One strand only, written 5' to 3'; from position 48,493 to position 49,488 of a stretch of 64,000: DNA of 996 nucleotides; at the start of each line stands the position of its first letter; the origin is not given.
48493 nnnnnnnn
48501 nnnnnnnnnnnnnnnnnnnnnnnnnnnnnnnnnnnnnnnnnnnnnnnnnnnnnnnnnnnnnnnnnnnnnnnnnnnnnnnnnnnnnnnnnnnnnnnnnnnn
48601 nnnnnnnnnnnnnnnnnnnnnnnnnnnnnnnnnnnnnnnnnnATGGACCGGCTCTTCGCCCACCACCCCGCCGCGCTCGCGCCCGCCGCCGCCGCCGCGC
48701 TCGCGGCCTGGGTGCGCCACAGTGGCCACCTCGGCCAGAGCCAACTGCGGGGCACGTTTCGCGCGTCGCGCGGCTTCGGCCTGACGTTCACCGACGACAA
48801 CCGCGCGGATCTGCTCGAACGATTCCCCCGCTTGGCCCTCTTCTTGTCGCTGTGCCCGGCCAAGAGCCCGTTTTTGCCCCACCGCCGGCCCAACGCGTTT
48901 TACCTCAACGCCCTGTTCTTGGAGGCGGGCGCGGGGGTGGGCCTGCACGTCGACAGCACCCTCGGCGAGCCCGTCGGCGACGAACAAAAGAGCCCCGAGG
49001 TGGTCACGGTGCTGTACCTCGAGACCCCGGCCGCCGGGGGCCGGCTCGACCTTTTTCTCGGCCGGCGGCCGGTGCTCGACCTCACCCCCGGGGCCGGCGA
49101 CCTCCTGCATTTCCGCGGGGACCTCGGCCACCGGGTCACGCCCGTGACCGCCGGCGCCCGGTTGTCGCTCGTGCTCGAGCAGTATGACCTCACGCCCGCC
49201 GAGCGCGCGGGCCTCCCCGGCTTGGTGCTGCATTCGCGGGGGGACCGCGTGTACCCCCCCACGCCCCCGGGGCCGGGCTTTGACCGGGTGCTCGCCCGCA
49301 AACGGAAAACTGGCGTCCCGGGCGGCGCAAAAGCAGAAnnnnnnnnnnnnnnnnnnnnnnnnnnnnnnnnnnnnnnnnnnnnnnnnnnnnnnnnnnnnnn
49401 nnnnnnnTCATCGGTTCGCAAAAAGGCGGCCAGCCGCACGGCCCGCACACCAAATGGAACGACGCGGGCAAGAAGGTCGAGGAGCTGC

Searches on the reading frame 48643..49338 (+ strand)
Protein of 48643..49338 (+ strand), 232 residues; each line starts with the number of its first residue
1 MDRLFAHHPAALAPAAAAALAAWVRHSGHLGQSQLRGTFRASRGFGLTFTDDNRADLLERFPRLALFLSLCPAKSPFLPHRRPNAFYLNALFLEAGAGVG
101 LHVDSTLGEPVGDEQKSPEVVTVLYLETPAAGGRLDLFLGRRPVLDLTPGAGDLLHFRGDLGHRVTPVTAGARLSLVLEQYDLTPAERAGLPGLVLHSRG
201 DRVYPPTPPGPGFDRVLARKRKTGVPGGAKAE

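Call 5: search_protein_families(library=pfam, proteins=[window:48643-49338:+], max_evalue=0.1)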
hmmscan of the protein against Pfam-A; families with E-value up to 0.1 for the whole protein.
window:48643-49338:+ (232 aa): 1 family
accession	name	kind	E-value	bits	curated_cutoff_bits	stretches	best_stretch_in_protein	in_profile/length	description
PF13640.12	2OG-FeII_Oxy_3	-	1.1e-06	29.9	27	1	94-177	7-94/98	2OG-Fe(II) oxygenase superfamily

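Call 6: search_protein_families(library=ncbifam, proteins=[window:48643-49338:+], max_evalue=0.1)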
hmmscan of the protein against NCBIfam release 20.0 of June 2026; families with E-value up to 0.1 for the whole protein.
window:48643-49338:+ (232 aa): 0 families

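Call 7: find_homologous_proteins(query=window:48643-49338:+)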
Query window:48643-49338:+ (232 aa): 39 proteins with E <= 0.001 among 8000 candidates.
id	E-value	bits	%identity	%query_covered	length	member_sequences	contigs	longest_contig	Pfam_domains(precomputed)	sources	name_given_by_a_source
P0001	1.9e-149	514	100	100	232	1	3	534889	PF13640.13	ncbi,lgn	-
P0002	1.1e-35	141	44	95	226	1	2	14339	PF13640.13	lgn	-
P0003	7.5e-34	135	48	81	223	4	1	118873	PF13640.13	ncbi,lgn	-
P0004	1.2e-33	135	47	81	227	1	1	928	PF13640.13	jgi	jgi:2OG-Fe(II) oxygenase superfamily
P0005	2.7e-33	133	49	73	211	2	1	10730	PF13640.13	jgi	jgi:hypothetical protein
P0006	1.6e-32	131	47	78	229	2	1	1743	PF13640.13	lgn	-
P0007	3.0e-32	130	45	75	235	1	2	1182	PF13640.13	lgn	-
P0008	3.2e-32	130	46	75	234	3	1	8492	PF13640.13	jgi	jgi:hypothetical protein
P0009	4.1e-32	129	45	81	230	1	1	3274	PF13640.13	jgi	jgi:hypothetical protein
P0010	1.1e-31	128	45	81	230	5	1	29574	-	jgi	-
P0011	1.8e-31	127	46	81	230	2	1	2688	PF13640.13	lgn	-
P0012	4.8e-31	126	43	85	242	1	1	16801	PF13640.13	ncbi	-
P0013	5.3e-31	126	44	83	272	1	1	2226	PF13640.13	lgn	-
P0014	6.3e-31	126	42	86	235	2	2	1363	PF13640.13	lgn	-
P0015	1.2e-30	125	43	85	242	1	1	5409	PF13640.13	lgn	-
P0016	1.4e-30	124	43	81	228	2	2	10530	PF13640.13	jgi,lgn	jgi:hypothetical protein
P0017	1.7e-30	124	43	84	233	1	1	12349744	-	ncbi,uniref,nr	ncbi:hypothetical protein CYFUS_004580 [Cystobacter fuscus]|uniref:Uncharacterized protein n=1 Tax=C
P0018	2.1e-30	124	44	82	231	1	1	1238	PF13640.13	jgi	jgi:hypothetical protein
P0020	1.1e-29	122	45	79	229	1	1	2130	PF13640.13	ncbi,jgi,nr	ncbi:MAG TPA: 2OG-Fe(II) oxygenase [Myxococcales bacterium]|nr:2OG-Fe(II) oxygenase [Myxococcales ba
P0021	3.9e-29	120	42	87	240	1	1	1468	PF13640.13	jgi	jgi:hypothetical protein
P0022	4.2e-29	120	45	79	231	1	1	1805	PF13640.13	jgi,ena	-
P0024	1.6e-28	118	40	85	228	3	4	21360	PF13640.13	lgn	-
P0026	3.5e-28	117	43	84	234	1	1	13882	PF13640.13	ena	-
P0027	3.8e-27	113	42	84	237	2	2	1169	PF13640.13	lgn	-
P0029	1.3e-26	112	45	73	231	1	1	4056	PF13640.13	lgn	-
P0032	2.4e-25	107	40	85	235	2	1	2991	PF13640.13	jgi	jgi:hypothetical protein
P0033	7.2e-25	106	41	83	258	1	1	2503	PF13640.13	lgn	-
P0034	9.1e-25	105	41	75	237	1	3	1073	PF13640.13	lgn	-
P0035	3.1e-24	104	41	83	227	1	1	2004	PF13640.13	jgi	-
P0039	2.9e-13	68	35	65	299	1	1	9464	PF13640.13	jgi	jgi:hypothetical protein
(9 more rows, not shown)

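Call 9: find_related_loci(query=A1, collection=genome_contigs, flank=10000)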
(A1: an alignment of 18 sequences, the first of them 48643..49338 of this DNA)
Query A1 (232 aa) in genome_contigs; peptide patterns used: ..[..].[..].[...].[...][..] (x = any residue, [..] = any of these).
105 stretches matched a pattern; 92 encode a relative of the query (tblastn E <= 1e-3); the best 80 are kept; 80 distinct loci.
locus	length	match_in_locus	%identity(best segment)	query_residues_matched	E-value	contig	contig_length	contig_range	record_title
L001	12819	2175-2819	45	5-199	6e-39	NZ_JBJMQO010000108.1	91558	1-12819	MAG: Archangium sp. isolate H3_16_all_fractions_metab_conc_11_70_0 k255_5609229, whole genome shotgun sequence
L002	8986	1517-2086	48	30-199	6e-39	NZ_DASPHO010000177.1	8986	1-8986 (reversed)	MAG: Hyalangium sp. isolate SMAG_U11958 k141_76094, whole genome shotgun sequence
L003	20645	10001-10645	44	5-199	6e-39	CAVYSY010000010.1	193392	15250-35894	MAG: uncultured delta proteobacterium isolate MFD05674.bin.2.184 genome assembly, contig: contig_115057, whole genome sh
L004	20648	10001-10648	45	5-200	5e-38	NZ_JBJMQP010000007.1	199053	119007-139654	MAG: Hyalangium sp. isolate H3_16_all_fractions_metab_25_68_0 k255_264893, whole genome shotgun sequence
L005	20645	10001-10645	44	5-199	2e-37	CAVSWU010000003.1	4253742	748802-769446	MAG: uncultured delta proteobacterium isolate MFD05674.bin.1.60 genome assembly, contig: contig_8560, whole genome shotg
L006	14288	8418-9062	44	5-199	1e-37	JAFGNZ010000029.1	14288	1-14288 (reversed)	MAG: Myxococcaceae bacterium isolate Zod_Metabat.575 k87_554052, whole genome shotgun sequence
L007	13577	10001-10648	42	5-200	1e-37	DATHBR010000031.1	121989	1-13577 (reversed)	MAG TPA_asm: Myxococcaceae bacterium isolate SMAG_U10721 k141_15923, whole genome shotgun sequence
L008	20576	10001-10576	48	11-198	2e-37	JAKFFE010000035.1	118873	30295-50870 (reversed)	MAG: Myxococcaceae bacterium isolate LC092 contig-124_75, whole genome shotgun sequence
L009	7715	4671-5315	43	5-199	3e-37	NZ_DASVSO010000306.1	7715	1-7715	MAG: Archangium sp. isolate SMAG_U3264 k141_125689, whole genome shotgun sequence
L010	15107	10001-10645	45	4-201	2e-37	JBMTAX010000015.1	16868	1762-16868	MAG: Myxococcota bacterium isolate LKB_V5_S17_100percent_par_LKB_V5_S17_concoct.125_sub NODE_2754_length_16868_cov_4.380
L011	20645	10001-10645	44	5-199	6e-37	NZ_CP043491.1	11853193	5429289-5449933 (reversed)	Cystobacter fuscus strain Cbf 10 chromosome, complete genome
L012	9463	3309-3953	43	5-199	8e-37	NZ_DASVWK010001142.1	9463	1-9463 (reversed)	MAG: Archangium sp. isolate SMAG_U3368 k141_216222, whole genome shotgun sequence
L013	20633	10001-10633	42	3-200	9e-37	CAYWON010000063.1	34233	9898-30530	MAG TPA_asm: uncultured Archangium sp. isolate binchicken_co179_1 genome assembly, contig: NODE_3162_length_34233_cov_5.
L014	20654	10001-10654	42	3-200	2e-36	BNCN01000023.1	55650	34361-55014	Comamonas sp. KCTC 72670 KCTC 72670 DNA, sequence23, whole genome shotgun sequence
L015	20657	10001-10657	42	1-217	1e-36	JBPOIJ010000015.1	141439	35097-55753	MAG: Myxococcota bacterium isolate MAG_545 c_000000506619, whole genome shotgun sequence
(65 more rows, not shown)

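Call 11: find_encoding_contigs(protein=P0001, flank=10000, max_places=3)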
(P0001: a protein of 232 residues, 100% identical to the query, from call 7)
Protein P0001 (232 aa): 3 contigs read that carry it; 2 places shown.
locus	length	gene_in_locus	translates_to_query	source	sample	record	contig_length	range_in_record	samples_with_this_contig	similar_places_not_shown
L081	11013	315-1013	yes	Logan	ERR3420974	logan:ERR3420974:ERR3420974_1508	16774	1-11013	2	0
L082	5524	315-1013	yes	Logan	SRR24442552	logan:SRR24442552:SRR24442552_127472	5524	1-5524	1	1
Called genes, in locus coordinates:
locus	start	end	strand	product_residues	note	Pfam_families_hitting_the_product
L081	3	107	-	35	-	?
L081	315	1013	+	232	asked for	PF13640:2OG-FeII_Oxy_3 (weak)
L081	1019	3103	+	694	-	PF07661:MORN_2 (faint)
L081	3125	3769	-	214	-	PF00485:PRK, PF13238:AAA_18 (weak)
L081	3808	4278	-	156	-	-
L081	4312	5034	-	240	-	PF05742:TANGO2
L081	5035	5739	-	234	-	PF17837:4PPT_N, PF01648:ACPS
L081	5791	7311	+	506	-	PF06609:TRI12 (weak), PF07690:MFS_1, PF00083:Sugar_tr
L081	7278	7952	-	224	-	-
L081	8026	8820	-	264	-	PF01149:Fapy_DNA_glyco, PF06831:H2TH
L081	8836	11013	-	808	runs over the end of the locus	PF00270:DEAD (weak), PF00271:Helicase_C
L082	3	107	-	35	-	?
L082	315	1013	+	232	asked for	PF13640:2OG-FeII_Oxy_3 (weak)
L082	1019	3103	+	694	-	PF07661:MORN_2 (faint)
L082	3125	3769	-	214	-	PF00485:PRK, PF13238:AAA_18 (weak)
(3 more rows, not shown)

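Call 12: find_encoding_contigs(protein=P0017, flank=8000, max_places=2)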
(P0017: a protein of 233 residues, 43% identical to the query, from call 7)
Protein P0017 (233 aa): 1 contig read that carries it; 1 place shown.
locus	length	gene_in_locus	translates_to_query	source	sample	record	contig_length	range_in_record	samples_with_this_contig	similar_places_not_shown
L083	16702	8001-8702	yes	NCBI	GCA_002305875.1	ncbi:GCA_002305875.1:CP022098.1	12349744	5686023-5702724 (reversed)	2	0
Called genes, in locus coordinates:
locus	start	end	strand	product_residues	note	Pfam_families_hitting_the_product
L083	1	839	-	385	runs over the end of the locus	PF00657:Lipase_GDSL, PF13472:Lipase_GDSL_2, PF14200:RicinB_lectin_2, PF00652:Ricin_B_lectin, PF14200:RicinB_lectin_2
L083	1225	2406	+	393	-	PF17996:CE2_N, PF00657:Lipase_GDSL, PF13472:Lipase_GDSL_2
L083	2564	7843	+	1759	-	PF00069:Pkinase, PF03109:ABC1 (weak), PF07714:PK_Tyr_Ser-Thr, PF13191:AAA_16, PF01590:GAF, PF13185:GAF_2, PF13492:GAF_3, PF02518:HATPase_c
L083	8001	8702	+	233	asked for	-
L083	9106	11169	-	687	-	PF17092:PCB_OB (faint), PF00575:S1, PF23459:S1_RRP5 (weak), PF00575:S1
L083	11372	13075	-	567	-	PF03023:MurJ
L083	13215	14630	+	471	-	PF00072:Response_reg, PF00158:Sigma54_activat, PF14532:Sigma54_activ_2, PF07728:AAA_5 (weak), PF25601:AAA_lid_14, PF02954:HTH_8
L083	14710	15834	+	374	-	PF01551:Peptidase_M23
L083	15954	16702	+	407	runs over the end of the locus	-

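Call 13: find_encoding_contigs(protein=P0002, flank=10000, max_places=2)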
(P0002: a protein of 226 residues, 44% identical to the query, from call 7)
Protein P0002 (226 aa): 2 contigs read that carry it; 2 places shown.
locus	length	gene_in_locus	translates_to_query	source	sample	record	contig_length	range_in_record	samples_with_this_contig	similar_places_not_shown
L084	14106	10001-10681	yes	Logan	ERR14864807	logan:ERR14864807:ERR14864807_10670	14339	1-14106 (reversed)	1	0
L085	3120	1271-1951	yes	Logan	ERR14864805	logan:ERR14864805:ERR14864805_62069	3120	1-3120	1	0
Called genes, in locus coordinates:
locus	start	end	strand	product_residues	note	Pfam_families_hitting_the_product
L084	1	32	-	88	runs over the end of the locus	?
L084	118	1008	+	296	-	PF00480:ROK, PF01869:BcrAD_BadFG (faint)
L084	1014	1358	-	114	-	-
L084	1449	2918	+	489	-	-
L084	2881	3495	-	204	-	PF00072:Response_reg, PF00196:GerE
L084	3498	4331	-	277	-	PF03168:LEA_2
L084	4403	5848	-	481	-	PF03951:Gln-synt_N, PF00120:Gln-synt_C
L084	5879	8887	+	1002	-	PF07995:GSDH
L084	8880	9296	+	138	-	PF01230:HIT (weak)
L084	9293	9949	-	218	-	-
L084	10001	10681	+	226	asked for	PF13640:2OG-FeII_Oxy_3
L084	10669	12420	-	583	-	PF00654:Voltage_CLC, PF00571:CBS (weak)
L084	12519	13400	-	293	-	PF23023:Anti-Pycsar_Apyc1 (faint), PF00753:Lactamase_B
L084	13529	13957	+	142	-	-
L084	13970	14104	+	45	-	?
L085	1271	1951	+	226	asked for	PF13640:2OG-FeII_Oxy_3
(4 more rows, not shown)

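Call 33: search_solved_structures(query=A1, max_evalue=1, show_alignments=2)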
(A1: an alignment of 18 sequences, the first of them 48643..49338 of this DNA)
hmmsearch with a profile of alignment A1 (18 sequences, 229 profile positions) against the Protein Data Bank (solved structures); distinct sequences matched with E-value up to 1: 8.
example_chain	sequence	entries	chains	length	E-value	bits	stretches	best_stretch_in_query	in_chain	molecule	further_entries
4iw3_A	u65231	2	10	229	0.0036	19.9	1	128-179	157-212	Putative uncharacterized protein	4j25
9blq_A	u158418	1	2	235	0.0043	19.6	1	105-192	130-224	Putative hydroxylase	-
9ghl_A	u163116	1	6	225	0.0086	18.6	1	103-192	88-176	PKHD-type hydroxylase PiuC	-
9qn1_A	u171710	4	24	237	0.0095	18.5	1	103-192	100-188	PKHD-type hydroxylase PiuC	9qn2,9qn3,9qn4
9qn0_A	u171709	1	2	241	0.0099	18.4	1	103-192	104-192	PKHD-type hydroxylase PiuC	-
4yn3_B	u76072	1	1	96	0.06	15.9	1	16-70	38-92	Cucumisin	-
3p0r_A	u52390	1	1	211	0.94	12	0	11-68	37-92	Azoreductase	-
3w77_A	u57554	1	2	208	0.97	11.9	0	12-68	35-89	FMN-dependent NADH-azoreductase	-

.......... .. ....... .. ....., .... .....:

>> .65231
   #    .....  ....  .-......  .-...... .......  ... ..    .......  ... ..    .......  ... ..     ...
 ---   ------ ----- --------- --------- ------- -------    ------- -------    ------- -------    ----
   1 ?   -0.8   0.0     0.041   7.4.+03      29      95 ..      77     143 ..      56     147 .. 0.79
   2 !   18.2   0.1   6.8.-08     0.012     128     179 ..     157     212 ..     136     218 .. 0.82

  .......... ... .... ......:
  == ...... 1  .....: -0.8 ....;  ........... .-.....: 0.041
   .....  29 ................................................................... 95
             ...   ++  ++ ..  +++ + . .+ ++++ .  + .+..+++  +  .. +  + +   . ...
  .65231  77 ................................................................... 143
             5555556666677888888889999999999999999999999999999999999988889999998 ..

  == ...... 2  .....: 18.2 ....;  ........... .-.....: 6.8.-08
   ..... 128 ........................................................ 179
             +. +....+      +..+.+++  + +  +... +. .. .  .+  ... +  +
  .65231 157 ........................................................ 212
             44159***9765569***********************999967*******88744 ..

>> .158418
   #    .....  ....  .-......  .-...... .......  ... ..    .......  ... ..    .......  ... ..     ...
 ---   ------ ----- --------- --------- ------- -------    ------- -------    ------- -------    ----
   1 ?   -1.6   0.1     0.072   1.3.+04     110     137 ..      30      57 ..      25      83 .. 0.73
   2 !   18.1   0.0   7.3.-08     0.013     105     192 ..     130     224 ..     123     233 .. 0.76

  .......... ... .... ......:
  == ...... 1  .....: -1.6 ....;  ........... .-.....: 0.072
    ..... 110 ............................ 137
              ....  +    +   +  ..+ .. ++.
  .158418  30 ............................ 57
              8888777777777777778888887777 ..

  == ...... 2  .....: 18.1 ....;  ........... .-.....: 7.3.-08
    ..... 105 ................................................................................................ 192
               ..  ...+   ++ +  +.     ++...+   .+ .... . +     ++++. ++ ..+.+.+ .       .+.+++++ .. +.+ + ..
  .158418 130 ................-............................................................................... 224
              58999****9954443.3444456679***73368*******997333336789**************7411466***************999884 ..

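Call 39: predict_structure(alignment_id=A1)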
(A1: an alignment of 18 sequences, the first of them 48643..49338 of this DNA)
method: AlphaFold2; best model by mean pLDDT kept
length: 232 residues; sequences in the alignment: 18
mean_pLDDT: 86.1   pTM: 0.83
mean pLDDT of the five models: 86.1, 85.8, 85.1, 84.7, 84.2
residues with pLDDT >= 90: 167; 70-90: 18; 50-70: 28; < 50: 19
segments of 3 or more residues with pLDDT < 50: 201-209, 224-232
pLDDT, mean of each block of 10 residues (from residue 1): 92 98 90 62 84 96 97 93 96 93 94 95 96 96 97 98 96 96 96 82 43 54 47 37
secondary structure, 60 per line:
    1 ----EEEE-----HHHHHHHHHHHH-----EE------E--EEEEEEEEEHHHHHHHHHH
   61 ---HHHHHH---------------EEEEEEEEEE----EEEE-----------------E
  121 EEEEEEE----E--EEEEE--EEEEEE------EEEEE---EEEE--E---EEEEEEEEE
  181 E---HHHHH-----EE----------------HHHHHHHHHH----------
elements in order: E5-8 H14-25 E42-50 H51-60 H64-69 E85-94 E99-102 E120-127 E135-139 E142-147 E154-158 E162-165 E172-181 H185-189 H213-222
